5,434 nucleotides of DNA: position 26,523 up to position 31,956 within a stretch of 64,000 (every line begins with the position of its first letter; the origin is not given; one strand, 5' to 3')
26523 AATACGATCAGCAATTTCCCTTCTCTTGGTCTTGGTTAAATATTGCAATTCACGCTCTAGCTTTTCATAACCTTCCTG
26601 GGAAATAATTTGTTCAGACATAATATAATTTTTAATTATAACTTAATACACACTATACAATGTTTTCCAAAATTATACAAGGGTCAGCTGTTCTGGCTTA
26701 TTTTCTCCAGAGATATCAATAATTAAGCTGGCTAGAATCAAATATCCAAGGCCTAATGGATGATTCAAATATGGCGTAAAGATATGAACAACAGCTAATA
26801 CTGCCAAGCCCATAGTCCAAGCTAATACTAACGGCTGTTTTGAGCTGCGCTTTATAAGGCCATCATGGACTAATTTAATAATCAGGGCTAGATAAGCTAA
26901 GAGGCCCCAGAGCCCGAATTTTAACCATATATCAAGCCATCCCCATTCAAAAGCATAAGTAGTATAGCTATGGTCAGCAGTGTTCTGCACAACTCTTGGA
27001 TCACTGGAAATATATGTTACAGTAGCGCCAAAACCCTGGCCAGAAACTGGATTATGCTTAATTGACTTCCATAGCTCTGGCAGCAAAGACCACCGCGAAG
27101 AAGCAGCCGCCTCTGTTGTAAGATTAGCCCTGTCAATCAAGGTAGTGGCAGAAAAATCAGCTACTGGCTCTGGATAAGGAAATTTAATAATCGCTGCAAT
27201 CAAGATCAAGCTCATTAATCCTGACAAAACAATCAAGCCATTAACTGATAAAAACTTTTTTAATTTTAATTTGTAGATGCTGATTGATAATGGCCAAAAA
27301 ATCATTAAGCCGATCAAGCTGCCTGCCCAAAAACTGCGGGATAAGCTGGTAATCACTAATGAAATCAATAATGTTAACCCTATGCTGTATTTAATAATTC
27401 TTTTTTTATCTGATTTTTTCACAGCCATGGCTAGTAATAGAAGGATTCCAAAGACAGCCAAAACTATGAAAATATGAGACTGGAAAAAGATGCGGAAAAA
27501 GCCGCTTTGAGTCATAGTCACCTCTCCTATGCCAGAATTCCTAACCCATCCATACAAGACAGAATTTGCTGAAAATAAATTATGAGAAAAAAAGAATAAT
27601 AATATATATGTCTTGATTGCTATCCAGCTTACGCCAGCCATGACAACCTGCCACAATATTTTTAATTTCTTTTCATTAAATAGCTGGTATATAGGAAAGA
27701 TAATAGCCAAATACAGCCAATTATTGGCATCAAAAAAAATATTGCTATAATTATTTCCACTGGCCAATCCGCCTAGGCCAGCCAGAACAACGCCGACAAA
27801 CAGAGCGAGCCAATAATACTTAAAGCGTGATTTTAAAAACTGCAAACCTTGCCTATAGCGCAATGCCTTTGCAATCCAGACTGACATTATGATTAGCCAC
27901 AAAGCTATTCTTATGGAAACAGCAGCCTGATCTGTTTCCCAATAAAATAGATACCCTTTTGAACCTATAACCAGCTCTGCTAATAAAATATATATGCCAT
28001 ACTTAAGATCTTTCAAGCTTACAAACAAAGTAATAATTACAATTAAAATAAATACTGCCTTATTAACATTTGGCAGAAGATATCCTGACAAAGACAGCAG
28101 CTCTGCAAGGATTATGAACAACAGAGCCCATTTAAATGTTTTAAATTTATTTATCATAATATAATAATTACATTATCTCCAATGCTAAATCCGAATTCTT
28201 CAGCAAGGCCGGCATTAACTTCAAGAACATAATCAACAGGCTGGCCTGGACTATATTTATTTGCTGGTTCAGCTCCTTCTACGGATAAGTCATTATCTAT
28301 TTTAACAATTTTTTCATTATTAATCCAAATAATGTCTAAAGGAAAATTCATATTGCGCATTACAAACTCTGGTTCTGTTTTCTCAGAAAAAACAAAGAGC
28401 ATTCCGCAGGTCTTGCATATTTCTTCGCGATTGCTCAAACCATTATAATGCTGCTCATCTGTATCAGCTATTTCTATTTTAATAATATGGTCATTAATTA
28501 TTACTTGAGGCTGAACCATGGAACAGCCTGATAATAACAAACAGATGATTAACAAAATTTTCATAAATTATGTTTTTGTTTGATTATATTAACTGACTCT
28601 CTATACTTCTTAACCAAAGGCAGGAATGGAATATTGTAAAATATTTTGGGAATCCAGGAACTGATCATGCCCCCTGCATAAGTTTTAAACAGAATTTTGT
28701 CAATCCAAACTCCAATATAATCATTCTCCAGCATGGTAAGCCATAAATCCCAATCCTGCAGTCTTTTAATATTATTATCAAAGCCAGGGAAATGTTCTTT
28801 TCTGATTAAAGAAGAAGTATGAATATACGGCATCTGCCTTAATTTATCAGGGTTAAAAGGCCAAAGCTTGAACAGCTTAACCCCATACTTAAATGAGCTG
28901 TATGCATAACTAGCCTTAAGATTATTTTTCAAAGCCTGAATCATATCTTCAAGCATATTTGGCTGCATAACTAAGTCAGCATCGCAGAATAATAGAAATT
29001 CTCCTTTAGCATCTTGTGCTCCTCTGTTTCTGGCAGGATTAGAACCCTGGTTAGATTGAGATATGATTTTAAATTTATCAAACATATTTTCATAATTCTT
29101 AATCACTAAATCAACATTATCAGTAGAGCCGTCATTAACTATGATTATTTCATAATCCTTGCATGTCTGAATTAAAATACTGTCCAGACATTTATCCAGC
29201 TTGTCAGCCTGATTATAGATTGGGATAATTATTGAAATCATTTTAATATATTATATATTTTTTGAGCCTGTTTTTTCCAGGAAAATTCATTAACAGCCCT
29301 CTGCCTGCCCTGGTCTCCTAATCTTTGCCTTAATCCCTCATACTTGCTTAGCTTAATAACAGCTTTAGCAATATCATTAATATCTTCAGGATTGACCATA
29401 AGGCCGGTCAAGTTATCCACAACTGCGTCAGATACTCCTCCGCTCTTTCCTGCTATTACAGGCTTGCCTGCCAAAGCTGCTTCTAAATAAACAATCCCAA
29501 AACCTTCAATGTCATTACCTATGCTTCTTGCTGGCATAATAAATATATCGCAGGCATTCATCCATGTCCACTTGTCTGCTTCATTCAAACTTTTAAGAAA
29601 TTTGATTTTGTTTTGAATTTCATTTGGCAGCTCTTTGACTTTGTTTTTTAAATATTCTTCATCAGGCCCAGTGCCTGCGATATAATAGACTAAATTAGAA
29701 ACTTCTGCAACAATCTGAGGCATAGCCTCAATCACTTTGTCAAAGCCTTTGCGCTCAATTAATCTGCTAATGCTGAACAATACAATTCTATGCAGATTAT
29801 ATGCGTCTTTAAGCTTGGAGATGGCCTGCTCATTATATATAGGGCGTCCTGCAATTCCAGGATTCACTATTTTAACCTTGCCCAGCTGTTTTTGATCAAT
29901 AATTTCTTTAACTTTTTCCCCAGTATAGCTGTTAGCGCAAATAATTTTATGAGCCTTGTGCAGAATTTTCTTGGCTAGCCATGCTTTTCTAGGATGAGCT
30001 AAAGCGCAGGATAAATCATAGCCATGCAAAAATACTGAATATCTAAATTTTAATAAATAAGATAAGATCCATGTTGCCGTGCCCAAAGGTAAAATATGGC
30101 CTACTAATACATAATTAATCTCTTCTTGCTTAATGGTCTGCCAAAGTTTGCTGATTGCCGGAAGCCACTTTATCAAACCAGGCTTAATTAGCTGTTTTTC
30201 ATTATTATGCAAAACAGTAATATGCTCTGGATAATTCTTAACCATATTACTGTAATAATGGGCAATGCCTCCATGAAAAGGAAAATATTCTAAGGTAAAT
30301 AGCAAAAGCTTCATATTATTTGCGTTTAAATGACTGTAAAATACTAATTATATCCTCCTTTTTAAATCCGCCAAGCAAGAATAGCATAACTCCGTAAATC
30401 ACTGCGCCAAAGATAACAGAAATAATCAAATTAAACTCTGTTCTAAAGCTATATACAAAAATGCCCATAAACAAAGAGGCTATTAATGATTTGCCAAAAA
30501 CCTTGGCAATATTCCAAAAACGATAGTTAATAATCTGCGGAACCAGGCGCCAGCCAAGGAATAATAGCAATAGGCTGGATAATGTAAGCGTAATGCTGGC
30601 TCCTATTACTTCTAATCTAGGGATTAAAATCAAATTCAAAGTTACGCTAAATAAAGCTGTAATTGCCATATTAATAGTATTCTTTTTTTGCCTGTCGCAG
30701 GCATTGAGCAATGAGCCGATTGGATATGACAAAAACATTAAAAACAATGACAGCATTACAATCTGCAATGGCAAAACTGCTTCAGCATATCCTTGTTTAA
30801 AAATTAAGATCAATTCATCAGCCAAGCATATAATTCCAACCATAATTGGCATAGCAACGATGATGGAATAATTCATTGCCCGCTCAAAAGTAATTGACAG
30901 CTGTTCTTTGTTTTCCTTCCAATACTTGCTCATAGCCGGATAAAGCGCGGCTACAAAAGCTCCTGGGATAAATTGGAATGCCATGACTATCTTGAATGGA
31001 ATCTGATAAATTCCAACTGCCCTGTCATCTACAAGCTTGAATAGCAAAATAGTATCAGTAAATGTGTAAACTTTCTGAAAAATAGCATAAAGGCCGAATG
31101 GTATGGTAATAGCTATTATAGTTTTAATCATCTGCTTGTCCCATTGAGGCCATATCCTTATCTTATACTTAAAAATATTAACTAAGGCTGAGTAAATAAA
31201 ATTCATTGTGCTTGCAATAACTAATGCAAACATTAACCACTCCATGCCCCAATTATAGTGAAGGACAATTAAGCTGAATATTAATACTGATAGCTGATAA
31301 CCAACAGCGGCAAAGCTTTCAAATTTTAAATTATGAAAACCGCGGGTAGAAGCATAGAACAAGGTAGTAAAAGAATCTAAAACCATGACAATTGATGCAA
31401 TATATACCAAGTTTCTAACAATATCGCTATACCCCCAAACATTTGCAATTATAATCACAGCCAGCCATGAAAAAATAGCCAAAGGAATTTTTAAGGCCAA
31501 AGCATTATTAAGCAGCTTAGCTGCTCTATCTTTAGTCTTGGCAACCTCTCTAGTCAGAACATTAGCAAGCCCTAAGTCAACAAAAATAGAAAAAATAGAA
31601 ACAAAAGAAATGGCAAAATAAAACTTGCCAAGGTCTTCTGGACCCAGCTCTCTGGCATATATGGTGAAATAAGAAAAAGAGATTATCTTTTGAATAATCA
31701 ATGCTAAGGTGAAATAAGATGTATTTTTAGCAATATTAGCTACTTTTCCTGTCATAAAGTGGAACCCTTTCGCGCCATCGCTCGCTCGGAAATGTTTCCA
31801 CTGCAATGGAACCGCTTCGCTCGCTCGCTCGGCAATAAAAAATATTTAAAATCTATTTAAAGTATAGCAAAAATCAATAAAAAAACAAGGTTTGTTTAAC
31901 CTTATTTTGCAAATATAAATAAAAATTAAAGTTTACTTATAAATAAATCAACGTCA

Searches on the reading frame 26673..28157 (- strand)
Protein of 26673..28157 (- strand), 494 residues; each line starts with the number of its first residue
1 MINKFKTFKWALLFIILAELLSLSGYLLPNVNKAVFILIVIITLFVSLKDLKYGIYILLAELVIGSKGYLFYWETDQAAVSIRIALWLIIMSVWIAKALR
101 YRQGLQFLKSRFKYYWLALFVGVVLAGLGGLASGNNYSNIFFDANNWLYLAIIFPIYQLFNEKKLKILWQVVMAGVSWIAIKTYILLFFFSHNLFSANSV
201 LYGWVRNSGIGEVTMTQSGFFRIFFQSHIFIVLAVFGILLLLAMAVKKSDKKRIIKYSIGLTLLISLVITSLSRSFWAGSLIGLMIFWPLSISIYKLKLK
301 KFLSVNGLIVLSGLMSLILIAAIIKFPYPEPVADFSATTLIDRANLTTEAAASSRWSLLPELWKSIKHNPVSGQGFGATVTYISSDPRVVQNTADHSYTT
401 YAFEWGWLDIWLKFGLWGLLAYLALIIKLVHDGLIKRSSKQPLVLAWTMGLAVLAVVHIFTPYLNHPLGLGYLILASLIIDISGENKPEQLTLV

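Call 34: search_protein_families(library=pfam, max_evalue=0.0001, proteins=[window:26673-28157:-])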
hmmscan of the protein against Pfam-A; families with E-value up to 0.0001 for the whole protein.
window:26673-28157:- (494 aa): 1 family
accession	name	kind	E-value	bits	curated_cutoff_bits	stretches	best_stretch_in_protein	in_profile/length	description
PF04932.20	Wzy_C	-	2.5e-08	34.3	31.7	1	261-423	3-149/149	O-Antigen ligase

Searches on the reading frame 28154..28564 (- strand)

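Call 34: search_protein_families(library=pfam, max_evalue=0.0001, proteins=[window:28154-28564:-])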
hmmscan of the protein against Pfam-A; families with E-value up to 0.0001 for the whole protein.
window:28154-28564:- (136 aa): 1 family
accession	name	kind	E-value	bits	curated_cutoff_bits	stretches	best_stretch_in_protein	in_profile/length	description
PF02643.20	DUF192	-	1.1e-27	96.5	27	1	28-132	1-94/96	Uncharacterized ACR, COG1430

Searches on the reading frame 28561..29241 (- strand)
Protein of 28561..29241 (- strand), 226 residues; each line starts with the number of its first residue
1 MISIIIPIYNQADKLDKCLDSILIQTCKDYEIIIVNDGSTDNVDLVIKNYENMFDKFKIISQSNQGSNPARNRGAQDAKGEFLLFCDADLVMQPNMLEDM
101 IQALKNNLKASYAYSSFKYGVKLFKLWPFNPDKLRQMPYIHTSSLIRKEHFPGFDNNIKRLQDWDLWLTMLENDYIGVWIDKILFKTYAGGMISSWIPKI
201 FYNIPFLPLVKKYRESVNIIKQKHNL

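Call 34: search_protein_families(library=pfam, max_evalue=0.0001, proteins=[window:28561-29241:-])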
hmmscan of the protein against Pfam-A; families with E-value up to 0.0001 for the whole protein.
window:28561-29241:- (226 aa): 3 families
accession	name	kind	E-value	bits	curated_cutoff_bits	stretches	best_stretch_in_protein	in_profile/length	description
PF00535.33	Glycos_transf_2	-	3.4e-34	118.6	23.3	1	3-130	1-129/168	Glycosyl transferase family 2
PF10111.15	Glyco_tranf_2_2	-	6.3e-15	55.8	27.3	1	3-119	1-126/276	Glycosyltransferase like family 2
PF13641.12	Glyco_tranf_2_3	-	3.9e-09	37.3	27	1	2-106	3-112/230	Glycosyltransferase like family 2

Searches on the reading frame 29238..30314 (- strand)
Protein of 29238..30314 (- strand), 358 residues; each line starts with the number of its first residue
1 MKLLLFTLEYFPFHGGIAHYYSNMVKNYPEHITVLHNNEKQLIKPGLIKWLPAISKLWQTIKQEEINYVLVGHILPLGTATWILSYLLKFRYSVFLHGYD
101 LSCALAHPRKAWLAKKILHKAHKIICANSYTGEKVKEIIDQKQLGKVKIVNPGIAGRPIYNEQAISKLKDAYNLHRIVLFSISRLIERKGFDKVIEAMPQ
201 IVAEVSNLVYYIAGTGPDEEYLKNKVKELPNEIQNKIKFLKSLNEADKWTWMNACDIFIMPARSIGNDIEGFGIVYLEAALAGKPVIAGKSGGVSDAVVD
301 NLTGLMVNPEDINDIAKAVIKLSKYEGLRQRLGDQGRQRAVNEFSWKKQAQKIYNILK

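Call 34: search_protein_families(library=pfam, max_evalue=0.0001, proteins=[window:29238-30314:-])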
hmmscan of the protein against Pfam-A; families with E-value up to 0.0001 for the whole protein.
window:29238-30314:- (358 aa): 5 families
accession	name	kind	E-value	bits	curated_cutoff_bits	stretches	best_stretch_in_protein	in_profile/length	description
PF00534.26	Glycos_transf_1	-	1.3e-37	129.4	26.4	1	175-339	14-172/172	Glycosyl transferases group 1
PF13692.12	Glyco_trans_1_4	-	8.2e-28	97.9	27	1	178-322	3-139/142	Glycosyl transferases group 1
PF20706.3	GT4-conflict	-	2.2e-06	27.4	26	1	174-309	195-335/385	Family 4 Glycosyltransferase in conflict systems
PF13439.12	Glyco_transf_4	-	5.8e-06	26.9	28.5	0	44-154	51-166/170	Glycosyltransferase Family 4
PF13524.12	Glyco_trans_1_2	-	6.2e-06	26.7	25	1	207-353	14-142/144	Glycosyl transferase-like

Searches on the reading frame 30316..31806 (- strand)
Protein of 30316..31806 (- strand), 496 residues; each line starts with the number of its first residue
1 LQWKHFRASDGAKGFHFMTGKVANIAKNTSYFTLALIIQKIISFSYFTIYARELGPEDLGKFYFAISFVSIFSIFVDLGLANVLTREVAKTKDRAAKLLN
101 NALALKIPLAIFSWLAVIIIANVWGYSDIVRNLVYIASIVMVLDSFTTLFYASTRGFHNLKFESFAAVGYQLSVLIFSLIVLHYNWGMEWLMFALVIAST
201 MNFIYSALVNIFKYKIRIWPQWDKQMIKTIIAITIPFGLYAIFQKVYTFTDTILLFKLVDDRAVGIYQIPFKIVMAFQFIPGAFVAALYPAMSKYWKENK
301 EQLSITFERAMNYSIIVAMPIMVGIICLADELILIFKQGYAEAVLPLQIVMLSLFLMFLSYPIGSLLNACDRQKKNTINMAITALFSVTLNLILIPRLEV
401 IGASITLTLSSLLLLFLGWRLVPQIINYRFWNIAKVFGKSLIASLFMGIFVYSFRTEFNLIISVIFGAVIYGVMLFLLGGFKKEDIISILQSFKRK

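Call 34: search_protein_families(library=pfam, max_evalue=0.0001, proteins=[window:30316-31806:-])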
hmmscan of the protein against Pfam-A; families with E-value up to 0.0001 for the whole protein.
window:30316-31806:- (496 aa): 3 families
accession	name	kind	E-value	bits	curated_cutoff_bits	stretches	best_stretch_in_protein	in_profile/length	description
PF01943.22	Polysacc_synt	-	1.2e-35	123.7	28.2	1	26-296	2-274/274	Polysaccharide biosynthesis protein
PF13440.11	Polysacc_synt_3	-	1.9e-22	80.3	23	1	50-336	2-283/293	Polysaccharide biosynthesis protein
PF01554.23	MatE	-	2.5e-09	37.5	24.9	1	238-392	3-160/161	MatE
